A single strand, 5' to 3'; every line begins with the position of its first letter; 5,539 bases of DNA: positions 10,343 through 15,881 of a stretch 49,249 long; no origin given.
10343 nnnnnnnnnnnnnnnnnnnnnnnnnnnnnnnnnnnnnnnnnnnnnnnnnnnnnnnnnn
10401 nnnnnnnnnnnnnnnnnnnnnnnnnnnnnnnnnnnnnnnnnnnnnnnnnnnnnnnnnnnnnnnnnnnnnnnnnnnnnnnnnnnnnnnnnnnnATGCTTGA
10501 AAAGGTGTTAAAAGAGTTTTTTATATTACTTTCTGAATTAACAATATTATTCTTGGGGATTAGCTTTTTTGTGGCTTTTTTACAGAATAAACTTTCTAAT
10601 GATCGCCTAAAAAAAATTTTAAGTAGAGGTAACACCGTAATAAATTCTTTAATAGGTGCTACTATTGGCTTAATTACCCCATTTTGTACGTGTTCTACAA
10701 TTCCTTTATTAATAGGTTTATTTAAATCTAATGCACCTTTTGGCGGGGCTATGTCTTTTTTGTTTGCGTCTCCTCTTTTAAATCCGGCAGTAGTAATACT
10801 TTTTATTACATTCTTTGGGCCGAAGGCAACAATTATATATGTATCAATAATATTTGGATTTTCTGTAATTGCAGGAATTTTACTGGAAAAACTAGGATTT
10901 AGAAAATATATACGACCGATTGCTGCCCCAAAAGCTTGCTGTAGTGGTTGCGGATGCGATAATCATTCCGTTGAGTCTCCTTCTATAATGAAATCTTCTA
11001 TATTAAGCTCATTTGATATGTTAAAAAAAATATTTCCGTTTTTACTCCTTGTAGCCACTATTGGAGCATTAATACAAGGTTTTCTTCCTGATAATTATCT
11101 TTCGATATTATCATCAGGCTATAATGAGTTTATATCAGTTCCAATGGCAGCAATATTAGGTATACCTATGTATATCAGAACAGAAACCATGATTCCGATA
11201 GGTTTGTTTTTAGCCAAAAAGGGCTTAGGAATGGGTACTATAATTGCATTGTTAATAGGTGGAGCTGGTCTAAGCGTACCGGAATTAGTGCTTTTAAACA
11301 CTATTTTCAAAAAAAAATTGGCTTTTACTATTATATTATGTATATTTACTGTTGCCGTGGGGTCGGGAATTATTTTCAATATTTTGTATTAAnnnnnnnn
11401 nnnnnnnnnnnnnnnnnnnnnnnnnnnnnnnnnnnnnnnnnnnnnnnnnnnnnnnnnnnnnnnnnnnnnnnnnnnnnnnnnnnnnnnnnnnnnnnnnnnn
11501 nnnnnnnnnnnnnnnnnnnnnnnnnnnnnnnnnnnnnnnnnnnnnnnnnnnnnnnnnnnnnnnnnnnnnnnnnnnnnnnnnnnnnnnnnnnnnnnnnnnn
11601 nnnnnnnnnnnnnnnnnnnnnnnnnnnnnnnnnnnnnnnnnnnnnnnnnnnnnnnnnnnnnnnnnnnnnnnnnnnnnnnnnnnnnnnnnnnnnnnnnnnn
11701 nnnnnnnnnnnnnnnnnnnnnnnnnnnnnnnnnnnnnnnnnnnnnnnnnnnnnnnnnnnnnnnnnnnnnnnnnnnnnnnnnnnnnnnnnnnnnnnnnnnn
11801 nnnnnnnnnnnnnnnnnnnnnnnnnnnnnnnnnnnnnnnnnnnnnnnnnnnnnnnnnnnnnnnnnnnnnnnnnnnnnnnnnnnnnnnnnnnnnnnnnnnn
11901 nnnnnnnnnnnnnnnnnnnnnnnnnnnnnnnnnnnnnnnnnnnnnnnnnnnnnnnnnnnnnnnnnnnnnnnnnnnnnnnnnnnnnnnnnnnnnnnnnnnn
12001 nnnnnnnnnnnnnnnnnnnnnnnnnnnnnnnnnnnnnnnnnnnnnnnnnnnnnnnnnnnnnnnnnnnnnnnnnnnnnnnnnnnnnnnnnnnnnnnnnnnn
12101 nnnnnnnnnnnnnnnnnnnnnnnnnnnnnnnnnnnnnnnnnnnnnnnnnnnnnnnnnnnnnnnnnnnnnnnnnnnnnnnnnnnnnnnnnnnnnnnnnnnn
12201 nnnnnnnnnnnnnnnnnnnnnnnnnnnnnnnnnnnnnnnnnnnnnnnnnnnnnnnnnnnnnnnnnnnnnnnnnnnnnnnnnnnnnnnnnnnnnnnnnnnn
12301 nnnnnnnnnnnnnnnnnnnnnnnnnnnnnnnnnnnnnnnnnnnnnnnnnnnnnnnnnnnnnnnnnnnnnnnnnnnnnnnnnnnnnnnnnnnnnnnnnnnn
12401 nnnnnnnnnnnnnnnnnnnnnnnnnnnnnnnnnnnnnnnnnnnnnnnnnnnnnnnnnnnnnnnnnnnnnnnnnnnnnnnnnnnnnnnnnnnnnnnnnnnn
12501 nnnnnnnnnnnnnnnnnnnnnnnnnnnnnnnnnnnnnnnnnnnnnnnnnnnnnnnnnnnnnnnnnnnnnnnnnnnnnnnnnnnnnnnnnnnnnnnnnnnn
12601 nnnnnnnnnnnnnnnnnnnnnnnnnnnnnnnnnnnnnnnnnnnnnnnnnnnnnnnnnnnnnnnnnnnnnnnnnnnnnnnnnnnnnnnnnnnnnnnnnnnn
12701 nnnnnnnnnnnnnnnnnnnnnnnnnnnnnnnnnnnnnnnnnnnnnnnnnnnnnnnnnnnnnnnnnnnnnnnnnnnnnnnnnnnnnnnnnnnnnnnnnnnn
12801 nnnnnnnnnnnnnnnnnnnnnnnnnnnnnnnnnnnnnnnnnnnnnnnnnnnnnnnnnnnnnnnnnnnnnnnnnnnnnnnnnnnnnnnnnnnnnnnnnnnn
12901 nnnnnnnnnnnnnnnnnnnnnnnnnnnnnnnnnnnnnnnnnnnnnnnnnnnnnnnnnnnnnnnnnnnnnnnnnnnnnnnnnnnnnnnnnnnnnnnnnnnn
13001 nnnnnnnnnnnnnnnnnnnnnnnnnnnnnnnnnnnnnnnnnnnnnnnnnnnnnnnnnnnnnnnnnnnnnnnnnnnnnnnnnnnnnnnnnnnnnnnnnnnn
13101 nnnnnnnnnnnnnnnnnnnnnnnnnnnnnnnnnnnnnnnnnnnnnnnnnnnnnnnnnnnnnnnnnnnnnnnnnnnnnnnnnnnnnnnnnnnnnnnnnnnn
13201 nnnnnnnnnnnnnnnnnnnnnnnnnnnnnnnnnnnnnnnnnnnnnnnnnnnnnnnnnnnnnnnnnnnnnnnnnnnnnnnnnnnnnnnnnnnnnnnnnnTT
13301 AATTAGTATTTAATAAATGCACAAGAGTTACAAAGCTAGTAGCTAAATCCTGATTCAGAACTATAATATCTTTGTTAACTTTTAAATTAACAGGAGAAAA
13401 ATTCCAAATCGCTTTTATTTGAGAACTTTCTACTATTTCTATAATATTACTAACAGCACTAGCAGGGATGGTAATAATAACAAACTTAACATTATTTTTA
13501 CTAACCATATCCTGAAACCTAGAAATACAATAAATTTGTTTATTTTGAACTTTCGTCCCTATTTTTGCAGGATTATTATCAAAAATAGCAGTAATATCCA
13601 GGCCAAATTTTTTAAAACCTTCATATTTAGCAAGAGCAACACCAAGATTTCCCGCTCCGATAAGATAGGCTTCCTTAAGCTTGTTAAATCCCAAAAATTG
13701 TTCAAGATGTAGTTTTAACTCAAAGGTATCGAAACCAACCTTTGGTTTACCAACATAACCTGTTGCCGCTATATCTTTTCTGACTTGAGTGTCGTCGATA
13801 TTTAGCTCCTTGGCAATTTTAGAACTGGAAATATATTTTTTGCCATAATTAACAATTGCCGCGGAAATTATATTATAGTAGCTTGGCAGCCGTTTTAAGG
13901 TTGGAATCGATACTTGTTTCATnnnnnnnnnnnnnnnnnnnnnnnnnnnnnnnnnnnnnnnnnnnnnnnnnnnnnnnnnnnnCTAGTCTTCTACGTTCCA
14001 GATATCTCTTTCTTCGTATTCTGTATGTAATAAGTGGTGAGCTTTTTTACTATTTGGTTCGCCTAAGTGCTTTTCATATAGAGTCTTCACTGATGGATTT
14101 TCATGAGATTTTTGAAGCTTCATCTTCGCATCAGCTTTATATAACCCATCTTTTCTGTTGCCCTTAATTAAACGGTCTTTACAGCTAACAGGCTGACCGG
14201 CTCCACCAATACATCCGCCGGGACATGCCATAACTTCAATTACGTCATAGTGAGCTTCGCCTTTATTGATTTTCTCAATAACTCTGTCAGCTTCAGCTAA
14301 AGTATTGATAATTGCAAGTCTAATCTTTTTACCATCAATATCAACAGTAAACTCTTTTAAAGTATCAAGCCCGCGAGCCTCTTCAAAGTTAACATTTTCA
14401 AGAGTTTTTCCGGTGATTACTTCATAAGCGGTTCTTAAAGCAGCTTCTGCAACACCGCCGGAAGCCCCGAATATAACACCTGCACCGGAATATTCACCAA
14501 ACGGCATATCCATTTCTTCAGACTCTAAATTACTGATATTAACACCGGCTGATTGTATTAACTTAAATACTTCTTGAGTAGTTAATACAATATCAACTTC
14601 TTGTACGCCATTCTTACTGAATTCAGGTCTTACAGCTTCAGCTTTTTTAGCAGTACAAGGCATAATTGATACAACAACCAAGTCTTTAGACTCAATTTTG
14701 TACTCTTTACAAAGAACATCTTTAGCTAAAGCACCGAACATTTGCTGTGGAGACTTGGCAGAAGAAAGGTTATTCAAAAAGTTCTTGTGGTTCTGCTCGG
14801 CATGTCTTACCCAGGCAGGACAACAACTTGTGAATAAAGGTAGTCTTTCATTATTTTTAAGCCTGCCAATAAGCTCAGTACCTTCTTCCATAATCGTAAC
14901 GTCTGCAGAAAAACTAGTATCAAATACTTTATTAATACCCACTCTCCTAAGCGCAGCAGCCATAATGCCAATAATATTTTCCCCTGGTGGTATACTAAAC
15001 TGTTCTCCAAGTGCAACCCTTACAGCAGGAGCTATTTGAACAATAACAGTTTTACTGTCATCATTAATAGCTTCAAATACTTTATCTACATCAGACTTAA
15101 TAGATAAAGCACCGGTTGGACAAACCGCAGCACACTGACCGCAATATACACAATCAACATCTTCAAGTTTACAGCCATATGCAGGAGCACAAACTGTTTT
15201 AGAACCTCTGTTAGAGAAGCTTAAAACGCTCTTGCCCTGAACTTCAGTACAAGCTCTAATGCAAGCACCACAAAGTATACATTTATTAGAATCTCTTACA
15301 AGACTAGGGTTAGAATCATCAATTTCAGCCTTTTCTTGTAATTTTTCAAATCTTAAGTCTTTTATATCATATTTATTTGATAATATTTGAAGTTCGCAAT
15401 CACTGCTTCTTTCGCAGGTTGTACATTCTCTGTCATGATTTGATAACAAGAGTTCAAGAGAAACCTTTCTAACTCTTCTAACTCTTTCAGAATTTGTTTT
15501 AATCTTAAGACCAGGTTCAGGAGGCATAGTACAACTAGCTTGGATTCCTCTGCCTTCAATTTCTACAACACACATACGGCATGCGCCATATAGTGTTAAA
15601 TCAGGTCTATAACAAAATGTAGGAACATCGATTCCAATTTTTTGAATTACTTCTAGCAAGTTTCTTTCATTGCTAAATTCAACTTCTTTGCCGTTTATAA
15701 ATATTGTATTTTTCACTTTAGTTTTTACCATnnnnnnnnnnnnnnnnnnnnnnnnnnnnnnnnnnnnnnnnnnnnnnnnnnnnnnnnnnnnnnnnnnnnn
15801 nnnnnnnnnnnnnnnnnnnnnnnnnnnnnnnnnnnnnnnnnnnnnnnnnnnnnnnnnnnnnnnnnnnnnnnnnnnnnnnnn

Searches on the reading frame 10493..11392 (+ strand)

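Call 43: search_protein_families(library=pfam, proteins=[window:10493-11392:+], max_evalue=0.001)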
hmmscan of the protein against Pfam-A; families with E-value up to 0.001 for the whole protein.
window:10493-11392:+ (299 aa): 1 family
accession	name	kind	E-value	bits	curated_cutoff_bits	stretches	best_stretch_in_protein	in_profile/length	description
PF03773.19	ArsP_1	-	2.8e-45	155.2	32.3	1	11-296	10-293/294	Predicted permease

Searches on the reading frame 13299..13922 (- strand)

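Call 43: search_protein_families(library=pfam, proteins=[window:13299-13922:-], max_evalue=0.001)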
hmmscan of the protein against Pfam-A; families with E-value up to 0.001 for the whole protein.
window:13299-13922:- (207 aa): 2 families
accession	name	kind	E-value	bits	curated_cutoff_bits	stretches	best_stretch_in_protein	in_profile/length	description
PF02629.25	CoA_binding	-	1.2e-16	61.7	22.3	1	81-178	2-97/97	CoA binding domain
PF06971.19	Put_DNA-bind_N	-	4.8e-13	49.4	27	1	4-51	2-48/49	Putative DNA-binding protein N-terminus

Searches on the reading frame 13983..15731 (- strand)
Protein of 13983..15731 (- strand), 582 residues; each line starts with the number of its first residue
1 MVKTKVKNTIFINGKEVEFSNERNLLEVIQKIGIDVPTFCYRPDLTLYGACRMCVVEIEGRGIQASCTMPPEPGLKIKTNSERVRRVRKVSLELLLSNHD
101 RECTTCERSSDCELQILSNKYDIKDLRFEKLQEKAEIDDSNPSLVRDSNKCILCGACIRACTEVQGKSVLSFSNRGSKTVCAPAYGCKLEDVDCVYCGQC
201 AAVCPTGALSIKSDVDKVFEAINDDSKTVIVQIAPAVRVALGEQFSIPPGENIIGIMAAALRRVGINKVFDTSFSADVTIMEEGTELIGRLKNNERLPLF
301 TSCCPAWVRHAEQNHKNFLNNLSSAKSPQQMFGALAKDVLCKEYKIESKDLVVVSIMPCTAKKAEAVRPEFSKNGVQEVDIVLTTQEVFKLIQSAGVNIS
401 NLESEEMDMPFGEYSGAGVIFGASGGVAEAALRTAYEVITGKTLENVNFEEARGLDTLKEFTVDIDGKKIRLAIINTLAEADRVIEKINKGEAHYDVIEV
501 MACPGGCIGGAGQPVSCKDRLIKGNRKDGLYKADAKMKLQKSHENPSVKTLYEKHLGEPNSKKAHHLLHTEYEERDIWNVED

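Call 11: search_protein_families(library=pfam, proteins=[window:13983-15731:-], max_evalue=0.00001)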
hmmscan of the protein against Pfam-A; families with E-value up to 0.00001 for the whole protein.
window:13983-15731:- (582 aa): 6 families
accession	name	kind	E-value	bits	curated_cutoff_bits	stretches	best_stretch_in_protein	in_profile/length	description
PF02906.19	Fe_hyd_lg_C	-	5.1e-92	308.4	22.1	1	227-511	1-245/245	Iron only hydrogenase large subunit, C-terminal domain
PF02256.22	Fe_hyd_SSU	-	1.3e-21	76.8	24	1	525-575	6-56/56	Iron hydrogenase small subunit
PF13510.11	Fer2_4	-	1.9e-16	60.3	22.8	1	9-81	5-81/82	2Fe-2S iron-sulfur cluster binding domain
PF10588.14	NADH-G_4Fe-4S_3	-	6e-14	51.7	27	1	88-125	1-38/40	NADH-ubiquinone oxidoreductase-G iron-sulfur binding region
PF00037.32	Fer4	-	3.6e-07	30.2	21.1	0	193-209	7-23/24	4Fe-4S binding domain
PF12838.12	Fer4_7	-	7.4e-07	30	27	1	150-208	1-52/52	4Fe-4S dicluster domain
